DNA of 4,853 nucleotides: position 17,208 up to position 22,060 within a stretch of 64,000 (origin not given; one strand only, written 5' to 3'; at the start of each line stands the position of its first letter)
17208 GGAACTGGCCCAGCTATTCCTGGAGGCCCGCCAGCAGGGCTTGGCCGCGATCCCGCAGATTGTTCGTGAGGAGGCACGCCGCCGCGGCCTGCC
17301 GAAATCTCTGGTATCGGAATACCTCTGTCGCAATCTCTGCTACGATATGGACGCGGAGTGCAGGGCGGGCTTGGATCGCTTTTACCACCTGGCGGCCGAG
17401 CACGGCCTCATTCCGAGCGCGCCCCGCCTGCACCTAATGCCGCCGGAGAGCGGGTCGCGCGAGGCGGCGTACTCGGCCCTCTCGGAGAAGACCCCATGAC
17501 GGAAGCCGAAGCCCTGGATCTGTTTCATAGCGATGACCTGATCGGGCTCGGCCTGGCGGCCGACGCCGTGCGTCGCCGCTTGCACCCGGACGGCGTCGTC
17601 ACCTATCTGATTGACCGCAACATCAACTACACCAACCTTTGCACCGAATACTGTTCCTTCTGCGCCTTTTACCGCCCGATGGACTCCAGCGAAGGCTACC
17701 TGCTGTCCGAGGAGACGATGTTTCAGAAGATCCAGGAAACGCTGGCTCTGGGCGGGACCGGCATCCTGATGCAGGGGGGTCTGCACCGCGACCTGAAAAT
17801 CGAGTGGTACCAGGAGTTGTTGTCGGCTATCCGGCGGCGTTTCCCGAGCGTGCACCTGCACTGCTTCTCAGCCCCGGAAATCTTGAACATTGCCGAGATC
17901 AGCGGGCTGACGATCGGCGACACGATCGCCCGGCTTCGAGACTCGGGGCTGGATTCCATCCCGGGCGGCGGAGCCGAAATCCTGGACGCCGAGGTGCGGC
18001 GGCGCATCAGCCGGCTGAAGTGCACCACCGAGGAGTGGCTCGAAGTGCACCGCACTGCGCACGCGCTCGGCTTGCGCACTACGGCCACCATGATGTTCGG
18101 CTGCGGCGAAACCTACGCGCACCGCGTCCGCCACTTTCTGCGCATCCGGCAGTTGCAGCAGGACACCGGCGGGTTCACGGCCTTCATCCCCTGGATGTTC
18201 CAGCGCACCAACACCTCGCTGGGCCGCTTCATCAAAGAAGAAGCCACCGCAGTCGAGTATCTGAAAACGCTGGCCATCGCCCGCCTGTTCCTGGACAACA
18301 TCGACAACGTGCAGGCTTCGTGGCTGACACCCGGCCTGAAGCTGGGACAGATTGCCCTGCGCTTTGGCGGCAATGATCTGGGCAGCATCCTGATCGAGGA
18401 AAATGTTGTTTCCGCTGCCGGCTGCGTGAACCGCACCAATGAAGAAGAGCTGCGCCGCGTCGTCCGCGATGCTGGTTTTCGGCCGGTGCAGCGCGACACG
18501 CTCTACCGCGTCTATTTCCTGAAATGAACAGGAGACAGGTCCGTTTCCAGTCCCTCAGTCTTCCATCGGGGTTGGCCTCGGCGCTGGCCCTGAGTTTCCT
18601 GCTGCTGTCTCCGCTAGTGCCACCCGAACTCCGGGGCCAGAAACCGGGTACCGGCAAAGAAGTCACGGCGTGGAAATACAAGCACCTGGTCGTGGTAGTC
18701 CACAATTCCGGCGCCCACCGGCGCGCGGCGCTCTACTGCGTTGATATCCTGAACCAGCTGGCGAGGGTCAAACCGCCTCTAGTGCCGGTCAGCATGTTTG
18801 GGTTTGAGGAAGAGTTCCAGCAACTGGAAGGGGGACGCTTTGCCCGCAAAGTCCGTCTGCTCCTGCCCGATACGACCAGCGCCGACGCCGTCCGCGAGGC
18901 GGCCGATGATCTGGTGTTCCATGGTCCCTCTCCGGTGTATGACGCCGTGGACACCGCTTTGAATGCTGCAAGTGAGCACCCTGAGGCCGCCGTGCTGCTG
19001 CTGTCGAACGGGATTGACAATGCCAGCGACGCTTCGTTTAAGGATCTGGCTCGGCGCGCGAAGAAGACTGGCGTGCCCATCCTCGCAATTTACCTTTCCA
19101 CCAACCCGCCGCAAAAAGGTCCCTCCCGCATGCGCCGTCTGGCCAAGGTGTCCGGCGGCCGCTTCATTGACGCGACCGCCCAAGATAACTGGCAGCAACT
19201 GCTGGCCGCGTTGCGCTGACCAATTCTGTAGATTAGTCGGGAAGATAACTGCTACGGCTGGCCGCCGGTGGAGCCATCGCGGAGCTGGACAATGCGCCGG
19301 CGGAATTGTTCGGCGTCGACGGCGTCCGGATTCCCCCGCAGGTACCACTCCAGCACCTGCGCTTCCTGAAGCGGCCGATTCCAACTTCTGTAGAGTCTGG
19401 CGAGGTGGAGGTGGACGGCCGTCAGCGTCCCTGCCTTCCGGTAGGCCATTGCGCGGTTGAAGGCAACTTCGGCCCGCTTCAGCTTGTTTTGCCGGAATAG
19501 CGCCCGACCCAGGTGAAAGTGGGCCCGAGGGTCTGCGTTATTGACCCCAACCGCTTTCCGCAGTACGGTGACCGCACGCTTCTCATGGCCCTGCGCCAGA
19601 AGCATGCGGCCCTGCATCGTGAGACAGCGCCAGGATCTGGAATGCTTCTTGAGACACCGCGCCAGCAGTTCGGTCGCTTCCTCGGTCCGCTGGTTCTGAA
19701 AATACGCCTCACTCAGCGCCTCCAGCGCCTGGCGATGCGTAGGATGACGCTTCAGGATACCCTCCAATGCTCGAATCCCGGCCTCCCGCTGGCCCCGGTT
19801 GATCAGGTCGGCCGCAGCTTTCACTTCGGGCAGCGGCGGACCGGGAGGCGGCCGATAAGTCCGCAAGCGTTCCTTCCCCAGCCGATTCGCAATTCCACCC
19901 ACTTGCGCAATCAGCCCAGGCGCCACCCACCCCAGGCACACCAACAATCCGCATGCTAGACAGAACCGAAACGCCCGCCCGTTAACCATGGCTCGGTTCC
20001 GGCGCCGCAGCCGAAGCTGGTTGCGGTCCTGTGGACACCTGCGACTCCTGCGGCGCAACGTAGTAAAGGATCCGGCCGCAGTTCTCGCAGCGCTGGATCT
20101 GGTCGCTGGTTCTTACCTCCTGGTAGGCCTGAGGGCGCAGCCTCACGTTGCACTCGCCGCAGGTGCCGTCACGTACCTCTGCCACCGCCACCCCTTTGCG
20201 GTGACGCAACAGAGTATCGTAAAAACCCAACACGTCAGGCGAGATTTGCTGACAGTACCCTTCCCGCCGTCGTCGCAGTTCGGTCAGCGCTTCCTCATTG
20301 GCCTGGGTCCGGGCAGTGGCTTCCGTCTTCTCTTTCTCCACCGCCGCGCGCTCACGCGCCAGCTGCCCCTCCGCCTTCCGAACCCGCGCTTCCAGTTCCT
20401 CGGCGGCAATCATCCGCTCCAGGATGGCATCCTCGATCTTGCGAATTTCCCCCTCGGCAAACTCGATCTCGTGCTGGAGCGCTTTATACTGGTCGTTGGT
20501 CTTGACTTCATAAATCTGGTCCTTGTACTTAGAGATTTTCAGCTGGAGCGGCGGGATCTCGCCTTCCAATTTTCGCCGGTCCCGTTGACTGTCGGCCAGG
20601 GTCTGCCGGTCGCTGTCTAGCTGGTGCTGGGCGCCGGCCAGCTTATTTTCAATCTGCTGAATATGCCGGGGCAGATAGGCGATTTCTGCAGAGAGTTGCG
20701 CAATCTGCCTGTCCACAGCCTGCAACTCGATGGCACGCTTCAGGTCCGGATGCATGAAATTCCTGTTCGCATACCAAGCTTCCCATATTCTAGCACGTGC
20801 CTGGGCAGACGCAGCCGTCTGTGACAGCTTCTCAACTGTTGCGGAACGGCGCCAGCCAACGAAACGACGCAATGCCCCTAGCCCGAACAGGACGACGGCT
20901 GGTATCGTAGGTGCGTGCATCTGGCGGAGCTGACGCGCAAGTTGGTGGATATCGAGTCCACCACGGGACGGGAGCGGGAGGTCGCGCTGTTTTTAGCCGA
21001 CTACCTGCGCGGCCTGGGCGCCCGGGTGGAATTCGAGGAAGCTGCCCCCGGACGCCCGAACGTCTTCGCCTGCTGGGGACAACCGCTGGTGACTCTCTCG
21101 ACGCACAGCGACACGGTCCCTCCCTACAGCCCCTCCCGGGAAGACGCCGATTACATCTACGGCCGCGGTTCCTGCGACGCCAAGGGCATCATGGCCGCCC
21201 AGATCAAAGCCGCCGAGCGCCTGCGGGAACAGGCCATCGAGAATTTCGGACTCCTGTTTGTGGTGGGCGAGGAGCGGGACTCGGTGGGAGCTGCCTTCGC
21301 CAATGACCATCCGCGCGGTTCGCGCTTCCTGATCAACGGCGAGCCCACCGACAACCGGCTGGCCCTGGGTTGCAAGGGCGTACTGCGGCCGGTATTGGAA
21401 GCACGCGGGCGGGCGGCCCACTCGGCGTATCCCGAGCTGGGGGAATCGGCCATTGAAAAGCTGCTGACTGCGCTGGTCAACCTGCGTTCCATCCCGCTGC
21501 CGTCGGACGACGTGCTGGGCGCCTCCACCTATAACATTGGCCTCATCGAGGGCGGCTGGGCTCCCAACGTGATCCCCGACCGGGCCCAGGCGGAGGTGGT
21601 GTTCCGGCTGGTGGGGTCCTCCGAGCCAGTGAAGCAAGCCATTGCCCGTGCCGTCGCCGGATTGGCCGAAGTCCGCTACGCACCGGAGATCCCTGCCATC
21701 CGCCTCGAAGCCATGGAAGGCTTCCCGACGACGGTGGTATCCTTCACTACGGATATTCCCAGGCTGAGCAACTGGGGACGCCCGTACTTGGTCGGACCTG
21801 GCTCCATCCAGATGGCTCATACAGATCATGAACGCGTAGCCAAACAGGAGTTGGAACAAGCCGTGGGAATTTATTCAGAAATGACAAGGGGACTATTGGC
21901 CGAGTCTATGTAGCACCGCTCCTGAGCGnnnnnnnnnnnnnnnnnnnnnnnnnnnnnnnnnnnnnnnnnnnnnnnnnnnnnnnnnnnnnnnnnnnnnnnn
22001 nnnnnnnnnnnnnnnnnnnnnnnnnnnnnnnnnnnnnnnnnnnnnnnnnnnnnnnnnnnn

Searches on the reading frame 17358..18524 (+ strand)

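Call 76: search_protein_families(library=pfam, proteins=[window:17358-18524:+], max_evalue=0.00001)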
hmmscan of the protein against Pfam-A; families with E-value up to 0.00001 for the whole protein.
window:17358-18524:+ (389 aa): 2 families
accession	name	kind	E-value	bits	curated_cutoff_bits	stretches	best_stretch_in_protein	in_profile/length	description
PF19288.4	CofH_C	-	3.5e-38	130.7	27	1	272-385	3-118/125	CofH/MqnC C-terminal region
PF04055.27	Radical_SAM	-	8.8e-20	72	29.5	1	89-260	1-163/166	Radical SAM superfamily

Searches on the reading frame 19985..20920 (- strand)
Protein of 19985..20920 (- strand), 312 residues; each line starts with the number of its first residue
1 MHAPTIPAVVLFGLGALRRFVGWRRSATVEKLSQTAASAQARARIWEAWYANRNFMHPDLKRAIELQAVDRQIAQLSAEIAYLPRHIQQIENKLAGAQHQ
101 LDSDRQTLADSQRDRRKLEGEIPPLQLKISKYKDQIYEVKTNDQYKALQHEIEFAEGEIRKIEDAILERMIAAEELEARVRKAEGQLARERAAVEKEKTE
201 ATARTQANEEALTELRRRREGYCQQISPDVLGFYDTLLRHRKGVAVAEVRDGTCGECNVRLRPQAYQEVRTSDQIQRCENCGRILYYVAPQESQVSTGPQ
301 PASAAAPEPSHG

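Call 76: search_protein_families(library=pfam, proteins=[window:19985-20920:-], max_evalue=0.00001)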
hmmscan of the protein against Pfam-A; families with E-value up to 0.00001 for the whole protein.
window:19985-20920:- (312 aa): 2 families
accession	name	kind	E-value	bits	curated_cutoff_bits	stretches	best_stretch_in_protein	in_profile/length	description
PF24481.2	CT398_CC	-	6.2e-14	52.7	27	1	66-239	1-177/180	CT398-like coiled coil hairpin domain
PF02591.20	Zn_ribbon_9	-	2.9e-11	43.7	29.1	1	253-285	1-33/33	C4-type zinc ribbon domain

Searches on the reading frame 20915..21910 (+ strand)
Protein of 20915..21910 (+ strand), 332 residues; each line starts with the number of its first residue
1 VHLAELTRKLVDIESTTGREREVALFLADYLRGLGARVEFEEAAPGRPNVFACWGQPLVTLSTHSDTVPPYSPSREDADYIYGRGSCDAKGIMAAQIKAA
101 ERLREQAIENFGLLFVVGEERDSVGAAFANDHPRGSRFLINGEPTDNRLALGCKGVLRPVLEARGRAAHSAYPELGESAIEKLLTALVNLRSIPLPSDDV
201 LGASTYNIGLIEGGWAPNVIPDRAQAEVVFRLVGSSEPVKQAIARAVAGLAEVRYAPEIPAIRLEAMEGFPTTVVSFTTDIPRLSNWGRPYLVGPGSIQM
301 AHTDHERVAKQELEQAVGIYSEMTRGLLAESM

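Call 76: search_protein_families(library=pfam, proteins=[window:20915-21910:+], max_evalue=0.00001)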
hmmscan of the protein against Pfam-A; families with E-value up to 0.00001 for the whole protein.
window:20915-21910:+ (332 aa): 2 families
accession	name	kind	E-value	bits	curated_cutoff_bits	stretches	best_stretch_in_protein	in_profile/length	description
PF01546.33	Peptidase_M20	-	2.4e-18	67.3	24.6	1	61-323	2-203/206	Peptidase family M20/M25/M40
PF07687.19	M20_dimer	-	2.3e-15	56.9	21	1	154-238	4-88/107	Peptidase dimerisation domain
